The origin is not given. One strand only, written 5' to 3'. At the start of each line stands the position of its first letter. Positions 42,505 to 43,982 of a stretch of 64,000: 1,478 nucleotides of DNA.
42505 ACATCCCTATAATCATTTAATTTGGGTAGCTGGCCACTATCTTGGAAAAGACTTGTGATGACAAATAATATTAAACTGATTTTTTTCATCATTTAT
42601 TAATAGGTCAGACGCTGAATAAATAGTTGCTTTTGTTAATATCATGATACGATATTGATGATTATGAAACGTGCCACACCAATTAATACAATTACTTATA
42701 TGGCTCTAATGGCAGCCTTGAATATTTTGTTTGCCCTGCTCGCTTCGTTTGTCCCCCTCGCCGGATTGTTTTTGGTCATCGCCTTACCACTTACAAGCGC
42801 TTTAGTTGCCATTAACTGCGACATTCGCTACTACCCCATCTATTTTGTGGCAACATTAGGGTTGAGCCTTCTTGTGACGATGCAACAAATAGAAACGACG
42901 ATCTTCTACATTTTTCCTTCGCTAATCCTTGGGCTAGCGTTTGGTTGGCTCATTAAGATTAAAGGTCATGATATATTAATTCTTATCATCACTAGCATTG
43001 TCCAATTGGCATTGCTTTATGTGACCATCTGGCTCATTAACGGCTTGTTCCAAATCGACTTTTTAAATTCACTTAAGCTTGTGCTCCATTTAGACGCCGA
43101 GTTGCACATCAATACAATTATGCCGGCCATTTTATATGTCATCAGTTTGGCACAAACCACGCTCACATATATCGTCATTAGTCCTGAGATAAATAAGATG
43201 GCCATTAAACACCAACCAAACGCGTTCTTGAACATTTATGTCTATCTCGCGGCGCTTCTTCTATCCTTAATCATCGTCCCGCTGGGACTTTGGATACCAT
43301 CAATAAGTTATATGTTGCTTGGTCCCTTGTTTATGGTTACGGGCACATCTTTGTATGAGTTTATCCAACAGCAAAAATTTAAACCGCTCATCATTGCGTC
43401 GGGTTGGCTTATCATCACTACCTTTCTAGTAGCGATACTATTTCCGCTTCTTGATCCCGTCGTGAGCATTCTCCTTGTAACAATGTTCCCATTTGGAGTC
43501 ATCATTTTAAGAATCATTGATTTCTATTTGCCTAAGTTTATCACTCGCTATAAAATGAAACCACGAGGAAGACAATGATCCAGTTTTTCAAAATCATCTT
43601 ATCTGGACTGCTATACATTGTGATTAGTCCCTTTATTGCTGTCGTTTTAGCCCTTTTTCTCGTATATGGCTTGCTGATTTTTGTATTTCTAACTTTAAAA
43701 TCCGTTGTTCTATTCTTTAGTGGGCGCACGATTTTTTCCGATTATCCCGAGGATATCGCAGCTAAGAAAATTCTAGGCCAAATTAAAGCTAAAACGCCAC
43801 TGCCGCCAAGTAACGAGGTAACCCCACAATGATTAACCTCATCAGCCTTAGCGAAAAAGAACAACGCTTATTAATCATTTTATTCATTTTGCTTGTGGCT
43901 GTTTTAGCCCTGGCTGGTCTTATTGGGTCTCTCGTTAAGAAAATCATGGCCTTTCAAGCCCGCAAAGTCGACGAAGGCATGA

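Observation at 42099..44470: Uncharacterised divergent unit: a secreted CxxC thioredoxin-fold protein opposite a three-gene operon of overlapping membrane-protein genes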

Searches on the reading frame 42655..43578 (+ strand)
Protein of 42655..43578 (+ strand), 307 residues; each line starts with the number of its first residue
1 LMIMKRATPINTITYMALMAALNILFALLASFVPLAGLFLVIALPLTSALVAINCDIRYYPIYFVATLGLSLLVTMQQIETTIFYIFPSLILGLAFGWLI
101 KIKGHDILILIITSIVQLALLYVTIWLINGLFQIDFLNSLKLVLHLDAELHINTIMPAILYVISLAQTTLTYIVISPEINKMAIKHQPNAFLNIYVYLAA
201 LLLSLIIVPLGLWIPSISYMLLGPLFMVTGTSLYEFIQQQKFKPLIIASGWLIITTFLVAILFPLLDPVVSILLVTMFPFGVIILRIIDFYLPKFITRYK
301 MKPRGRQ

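Call 3: search_protein_families(library=pfam, proteins=[window:42655-43578:+], max_evalue=1)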
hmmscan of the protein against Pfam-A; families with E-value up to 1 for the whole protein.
window:42655-43578:+ (307 aa): 1 family
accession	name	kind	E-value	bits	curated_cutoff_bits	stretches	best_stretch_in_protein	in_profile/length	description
PF09991.14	DUF2232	-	5.6e-05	22.9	27.8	1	22-139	2-117/290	Predicted membrane protein (DUF2232)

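Call 4: search_protein_families(library=ncbifam, proteins=[window:42655-43578:+], max_evalue=1)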
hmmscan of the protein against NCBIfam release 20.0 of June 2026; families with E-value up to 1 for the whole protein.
window:42655-43578:+ (307 aa): 0 families

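Call 6: find_homologous_proteins(query=window:42655-43578:+)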
Query window:42655-43578:+ (307 aa): 21 proteins with E <= 0.001 among 8000 candidates.
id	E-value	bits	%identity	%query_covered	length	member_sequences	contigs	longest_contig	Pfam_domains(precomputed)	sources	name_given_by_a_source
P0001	2.6e-182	623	100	100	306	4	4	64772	-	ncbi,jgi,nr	ncbi:MAG TPA: hypothetical protein DCX17_02120 [Firmicutes bacterium]|jgi:hypothetical protein|nr:hy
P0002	9.3e-95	336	56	98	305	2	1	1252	PF09991.15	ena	-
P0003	6.8e-86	307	54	95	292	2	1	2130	-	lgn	-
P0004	5.4e-84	300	52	98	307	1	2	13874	PF09991.15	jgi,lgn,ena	-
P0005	1.6e-82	296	54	88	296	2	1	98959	PF09991.15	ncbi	-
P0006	3.5e-82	294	48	99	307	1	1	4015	PF09991.15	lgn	-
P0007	7.3e-82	293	52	96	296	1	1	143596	PF09991.15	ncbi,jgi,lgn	ncbi:MAG: hypothetical protein WC399_00455 [Bacilli bacterium]|jgi:hypothetical protein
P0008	1.6e-81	292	50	99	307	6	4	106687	-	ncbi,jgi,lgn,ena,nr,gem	ncbi:MAG TPA: hypothetical protein PK340_01790 [Bacilli bacterium]|nr:hypothetical protein [Bacilli 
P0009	9.9e-81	290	55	92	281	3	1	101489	PF09991.15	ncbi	-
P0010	1.1e-80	290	50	98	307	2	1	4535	PF09991.15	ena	-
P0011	4.1e-80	288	54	91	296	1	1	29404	-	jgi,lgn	jgi:hypothetical protein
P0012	8.8e-75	270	48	98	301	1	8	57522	-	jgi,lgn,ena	-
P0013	4.8e-73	264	48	98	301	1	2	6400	-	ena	-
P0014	7.6e-68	247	47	98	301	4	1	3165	-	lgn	-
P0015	5.0e-67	245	46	98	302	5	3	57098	PF09991.15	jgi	jgi:hypothetical protein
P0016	3.1e-36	144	34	95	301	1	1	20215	-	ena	-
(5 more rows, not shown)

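Call 7: search_protein_families(library=padloc, proteins=[window:42655-43578:+], max_evalue=1)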
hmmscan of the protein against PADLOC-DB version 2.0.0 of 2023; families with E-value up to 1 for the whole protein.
window:42655-43578:+ (307 aa): 0 families

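Call 9: find_encoding_contigs(protein=P0007, flank=6000, max_places=2)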
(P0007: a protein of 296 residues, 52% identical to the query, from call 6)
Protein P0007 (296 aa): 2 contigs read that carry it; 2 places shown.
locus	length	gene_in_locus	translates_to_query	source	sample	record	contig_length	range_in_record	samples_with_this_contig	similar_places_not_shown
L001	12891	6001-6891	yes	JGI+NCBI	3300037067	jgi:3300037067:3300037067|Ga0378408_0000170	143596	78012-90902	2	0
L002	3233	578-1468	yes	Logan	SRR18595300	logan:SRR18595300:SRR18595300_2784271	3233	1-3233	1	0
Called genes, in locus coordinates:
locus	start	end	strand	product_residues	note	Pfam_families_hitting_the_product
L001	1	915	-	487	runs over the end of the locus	PF01425:Amidase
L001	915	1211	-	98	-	PF02686:GatC (weak)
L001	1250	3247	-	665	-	PF22745:Nlig-Ia, PF01653:DNA_ligase_aden, PF14520:HHH_5 (faint), PF03120:OB_DNA_ligase, PF12826:HHH_2, PF00533:BRCT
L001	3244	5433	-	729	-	PF00580:UvrD-helicase, PF13245:AAA_19, PF13087:AAA_12 (faint), PF13361:UvrD_C, PF13538:UvrD_C_2 (faint), PF21196:PcrA_UvrD_tudor (faint)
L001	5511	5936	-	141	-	-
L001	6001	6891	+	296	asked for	PF09991:DUF2232 (weak)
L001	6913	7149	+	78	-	-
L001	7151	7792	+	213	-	-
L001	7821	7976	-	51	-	-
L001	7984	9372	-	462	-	PF01336:tRNA_anti-codon, PF00152:tRNA-synt_2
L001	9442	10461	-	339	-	PF00814:TsaD, PF22521:HypF_C_2 (weak)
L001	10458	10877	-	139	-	PF13673:Acetyltransf_10, PF00583:Acetyltransf_1, PF13508:Acetyltransf_7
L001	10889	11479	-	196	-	PF00814:TsaD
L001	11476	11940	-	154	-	PF02367:TsaE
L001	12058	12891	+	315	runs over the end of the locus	PF01266:DAO (faint), PF03486:HI0933_like (faint), PF07992:Pyr_redox_2, PF12831:FAD_oxidored (weak), PF13434:Lys_Orn_oxgnase (faint), PF13450:NAD_binding_8 (weak), PF13738:Pyr_redox_3, PF00070:Pyr_redox (weak)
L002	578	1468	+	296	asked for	PF09991:DUF2232 (weak)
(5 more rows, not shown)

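Call 10: find_encoding_contigs(protein=P0015, flank=6000, max_places=2)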
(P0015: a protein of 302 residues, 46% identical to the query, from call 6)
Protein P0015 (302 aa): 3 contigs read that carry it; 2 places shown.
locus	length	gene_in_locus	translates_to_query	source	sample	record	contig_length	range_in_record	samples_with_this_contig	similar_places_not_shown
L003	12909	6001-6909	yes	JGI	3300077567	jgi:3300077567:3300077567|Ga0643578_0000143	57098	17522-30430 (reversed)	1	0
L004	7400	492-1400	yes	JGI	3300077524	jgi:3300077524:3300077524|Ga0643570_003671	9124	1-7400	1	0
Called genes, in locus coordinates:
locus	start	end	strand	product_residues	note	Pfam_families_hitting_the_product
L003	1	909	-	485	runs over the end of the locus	PF01425:Amidase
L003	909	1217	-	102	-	PF02686:GatC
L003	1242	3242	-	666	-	PF22745:Nlig-Ia, PF01653:DNA_ligase_aden, PF03120:OB_DNA_ligase, PF03119:DNA_ligase_ZBD (weak), PF14520:HHH_5 (faint), PF12826:HHH_2, PF00533:BRCT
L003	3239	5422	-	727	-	PF00580:UvrD-helicase, PF13245:AAA_19, PF13604:AAA_30 (faint), PF01443:Viral_helicase1 (faint), PF13361:UvrD_C, PF13538:UvrD_C_2 (faint)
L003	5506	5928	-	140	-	PF00085:Thioredoxin (weak)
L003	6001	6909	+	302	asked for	PF09991:DUF2232 (weak)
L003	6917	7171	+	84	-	-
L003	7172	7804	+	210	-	-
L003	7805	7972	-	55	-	-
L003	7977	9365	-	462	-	PF01336:tRNA_anti-codon, PF00152:tRNA-synt_2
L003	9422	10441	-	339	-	PF00814:TsaD, PF22521:HypF_C_2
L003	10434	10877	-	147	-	PF00583:Acetyltransf_1, PF13673:Acetyltransf_10, PF13508:Acetyltransf_7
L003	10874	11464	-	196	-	PF00814:TsaD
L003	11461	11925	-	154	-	PF02367:TsaE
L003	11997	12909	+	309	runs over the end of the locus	PF00890:FAD_binding_2 (faint), PF03486:HI0933_like (faint), PF07992:Pyr_redox_2, PF12831:FAD_oxidored (weak), PF13434:Lys_Orn_oxgnase (faint), PF13450:NAD_binding_8 (weak), PF13738:Pyr_redox_3, PF00070:Pyr_redox (weak)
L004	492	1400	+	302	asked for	PF09991:DUF2232 (weak)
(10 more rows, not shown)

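Call 11: find_encoding_contigs(protein=P0016, flank=6000, max_places=2)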
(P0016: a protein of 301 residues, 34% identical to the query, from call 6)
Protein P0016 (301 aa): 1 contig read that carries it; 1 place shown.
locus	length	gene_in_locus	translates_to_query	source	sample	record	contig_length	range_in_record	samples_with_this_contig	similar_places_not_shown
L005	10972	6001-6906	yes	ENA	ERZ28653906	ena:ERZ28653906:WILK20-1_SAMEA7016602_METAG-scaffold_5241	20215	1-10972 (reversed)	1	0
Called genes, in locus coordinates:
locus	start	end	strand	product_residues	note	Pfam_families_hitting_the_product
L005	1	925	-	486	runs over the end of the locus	PF01425:Amidase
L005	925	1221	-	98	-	PF02686:GatC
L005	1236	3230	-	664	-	PF22745:Nlig-Ia, PF01653:DNA_ligase_aden, PF03120:OB_DNA_ligase, PF03119:DNA_ligase_ZBD (weak), PF14520:HHH_5 (faint), PF12826:HHH_2, PF00533:BRCT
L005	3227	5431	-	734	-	PF00580:UvrD-helicase, PF13245:AAA_19, PF13604:AAA_30 (faint), PF13361:UvrD_C, PF13538:UvrD_C_2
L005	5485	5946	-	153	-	PF00085:Thioredoxin (weak)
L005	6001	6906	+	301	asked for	-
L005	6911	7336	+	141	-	-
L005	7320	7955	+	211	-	-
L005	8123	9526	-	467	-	PF01336:tRNA_anti-codon, PF00152:tRNA-synt_2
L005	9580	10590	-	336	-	PF00814:TsaD, PF22521:HypF_C_2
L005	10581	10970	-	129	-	?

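Call 24: predict_structure(alignment_id=A1)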
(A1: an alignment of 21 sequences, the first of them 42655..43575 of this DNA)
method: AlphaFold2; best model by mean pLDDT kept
length: 307 residues; sequences in the alignment: 21
mean_pLDDT: 85.1   pTM: 0.82
mean pLDDT of the five models: 85.1, 84.4, 83.0, 82.3, 82.0
residues with pLDDT >= 90: 137; 70-90: 137; 50-70: 20; < 50: 13
segments of 3 or more residues with pLDDT < 50: 1-5, 299-303, 305-307
pLDDT, mean of each block of 10 residues (from residue 1): 53 86 87 82 87 89 92 83 87 93 90 95 92 88 79 85 92 85 63 90 93 90 94 91 92 93 87 91 90 58 48
secondary structure, 60 per line:
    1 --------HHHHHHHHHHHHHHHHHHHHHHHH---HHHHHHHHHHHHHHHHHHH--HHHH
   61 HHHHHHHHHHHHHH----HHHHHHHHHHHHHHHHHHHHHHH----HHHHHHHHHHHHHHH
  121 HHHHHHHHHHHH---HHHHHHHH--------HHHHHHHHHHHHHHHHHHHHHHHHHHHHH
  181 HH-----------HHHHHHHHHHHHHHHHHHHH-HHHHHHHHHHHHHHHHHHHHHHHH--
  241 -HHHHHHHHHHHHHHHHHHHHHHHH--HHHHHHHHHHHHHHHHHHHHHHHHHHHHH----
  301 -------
elements in order: H9-32 H36-54 H57-74 H79-101 H106-132 H136-143 H152-182 H194-213 H215-238 H242-265 H268-296

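Call 39: search_protein_families(library=pfam, alignment_id=A1, max_evalue=0.01)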
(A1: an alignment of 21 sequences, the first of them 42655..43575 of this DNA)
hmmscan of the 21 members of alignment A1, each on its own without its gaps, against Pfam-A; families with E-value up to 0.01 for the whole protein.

A. member 1, window:42655-43575:+ (307 aa): 1 family
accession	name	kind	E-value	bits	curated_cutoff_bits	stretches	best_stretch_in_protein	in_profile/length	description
PF09991.14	DUF2232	-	5.6e-05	22.9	27.8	1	22-139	2-117/290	Predicted membrane protein (DUF2232)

B. families by the number of members that match (of 21 scanned): 1 family
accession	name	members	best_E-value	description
PF09991.14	DUF2232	14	1.2e-08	Predicted membrane protein (DUF2232)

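Call 84: fold_search(model_id=the predicted structure, library=pdb)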
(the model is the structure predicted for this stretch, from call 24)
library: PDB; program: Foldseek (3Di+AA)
matches with E <= 10: 67; with E <= 0.001: 0
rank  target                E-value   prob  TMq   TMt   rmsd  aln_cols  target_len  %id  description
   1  8jgf_R                1.0e+00  0.06  0.12  0.14  22.5       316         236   13  CryoEM structure of Gq-coupled MRGPRX1 with peptide agonist BAM8-22 (released 2024-01-10)
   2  4ntj                  1.1e+00  0.13  0.19  0.16  28.3       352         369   11  Structure of the human P2Y12 receptor in complex with an antithrombotic drug (released 2014-03-26)
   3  6z10_A                1.5e+00  0.07  0.13  0.14  21.9       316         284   12  Crystal structure of a humanized (K18E, K269N) rat succinate receptor SUCNR1 (GPR91) in complex with a nanobody and an (released 2020-09-16)
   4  4rwd_B                1.7e+00  0.04  0.11  0.09  23.6       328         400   12  XFEL structure of the human delta opioid receptor in complex with a bifunctional peptide (released 2015-01-14)
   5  4rwd_A                1.7e+00  0.04  0.11  0.09  23.6       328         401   12  XFEL structure of the human delta opioid receptor in complex with a bifunctional peptide (released 2015-01-14)
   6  9vjg_R                1.9e+00  0.05  0.13  0.13  23.1       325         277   12  Cryo-EM structure of 5-HT1AR-Gz in complex with (R)-8-OH-DPAT (released 2025-11-12)
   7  8yfs_R                2.0e+00  0.07  0.16  0.19  22.3       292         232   15  MRGPRE-Gq-scFv16-complex (released 2025-03-05)
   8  5kc0                  2.2e+00  0.92  0.40  0.69   4.7       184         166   12  Crystal structure of TmRibU, hexagonal crystal form (released 2016-06-29)
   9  8qct                  2.2e+00  0.08  0.19  0.15  20.9       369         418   13  Cryo-EM structure of the inward-facing choline-bound FLVCR1 (released 2024-04-17)
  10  8if8_C                2.3e+00  0.07  0.16  0.10  21.0       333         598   14  Arabinosyltransferase AftA (released 2023-05-31)
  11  9jr0_B                2.4e+00  0.09  0.18  0.09  25.1       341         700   12  GABA-DGABAB-Gi-complex (released 2025-10-22)
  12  9vmy_R                2.5e+00  0.05  0.13  0.14  22.4       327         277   12  Cryo-EM structure of 5-HT1AR-GoA in complex with TMU4142 (released 2025-11-12)
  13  7o0y_E                2.6e+00  0.28  0.23  0.27  12.4       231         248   15  ABC transporter NosDFY, nucleotide-free in GDN (released 2022-04-13)
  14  9jrk                  2.7e+00  0.06  0.17  0.14  21.3       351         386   12  outward-open hSLC19A1 + MTX (released 2025-02-26)
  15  5kc4_E                2.8e+00  0.60  0.34  0.56   5.1       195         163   13  Structure of TmRibU, orthorhombic crystal form (released 2016-06-29)
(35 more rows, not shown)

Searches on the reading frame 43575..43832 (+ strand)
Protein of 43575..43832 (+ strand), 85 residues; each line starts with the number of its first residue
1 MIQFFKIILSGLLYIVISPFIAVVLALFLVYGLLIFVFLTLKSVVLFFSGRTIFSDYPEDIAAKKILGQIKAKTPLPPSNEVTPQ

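Call 3: search_protein_families(library=pfam, proteins=[window:43575-43832:+], max_evalue=1)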
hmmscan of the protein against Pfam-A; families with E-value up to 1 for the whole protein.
window:43575-43832:+ (85 aa): 1 family
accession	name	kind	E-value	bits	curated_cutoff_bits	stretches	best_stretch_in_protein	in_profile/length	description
PF19391.4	DUF5966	-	0.041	15.2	25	1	4-67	8-68/95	Family of unknown function (DUF5966)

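Call 4: search_protein_families(library=ncbifam, proteins=[window:43575-43832:+], max_evalue=1)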
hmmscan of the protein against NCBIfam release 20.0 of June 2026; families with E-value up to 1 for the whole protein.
window:43575-43832:+ (85 aa): 2 families
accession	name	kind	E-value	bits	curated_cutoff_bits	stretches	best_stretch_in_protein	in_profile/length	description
NF011712.0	PRK15133.1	subfamily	0.034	13.1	445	1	5-66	275-336/364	microcin C ABC transporter permease YejB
NF003004.0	PRK03814.1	equivalog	0.087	13.2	84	1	26-72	13-59/86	oxaloacetate decarboxylase subunit gamma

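Call 7: search_protein_families(library=padloc, proteins=[window:43575-43832:+], max_evalue=1)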
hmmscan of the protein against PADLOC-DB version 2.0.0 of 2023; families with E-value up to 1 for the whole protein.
window:43575-43832:+ (85 aa): 0 families

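Call 42: search_protein_families(library=pfam, alignment_id=A4, max_evalue=1)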
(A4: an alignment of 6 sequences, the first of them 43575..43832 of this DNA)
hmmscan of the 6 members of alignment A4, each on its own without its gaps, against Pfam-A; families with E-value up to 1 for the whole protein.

A. member 1, window:43575-43832:+ (85 aa): 1 family
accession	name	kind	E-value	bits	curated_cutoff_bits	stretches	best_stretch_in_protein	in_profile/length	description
PF19391.4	DUF5966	-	0.041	15.2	25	1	4-67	8-68/95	Family of unknown function (DUF5966)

B. families by the number of members that match (of 6 scanned): 4 families
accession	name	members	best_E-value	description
PF19391.4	DUF5966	2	0.041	Family of unknown function (DUF5966)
PF10011.15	DUF2254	1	0.039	Predicted membrane protein (DUF2254)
PF12356.13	BIRC6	1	0.046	Baculoviral IAP repeat-containing protein 6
PF11872.13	DUF3392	1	0.31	Protein of unknown function (DUF3392)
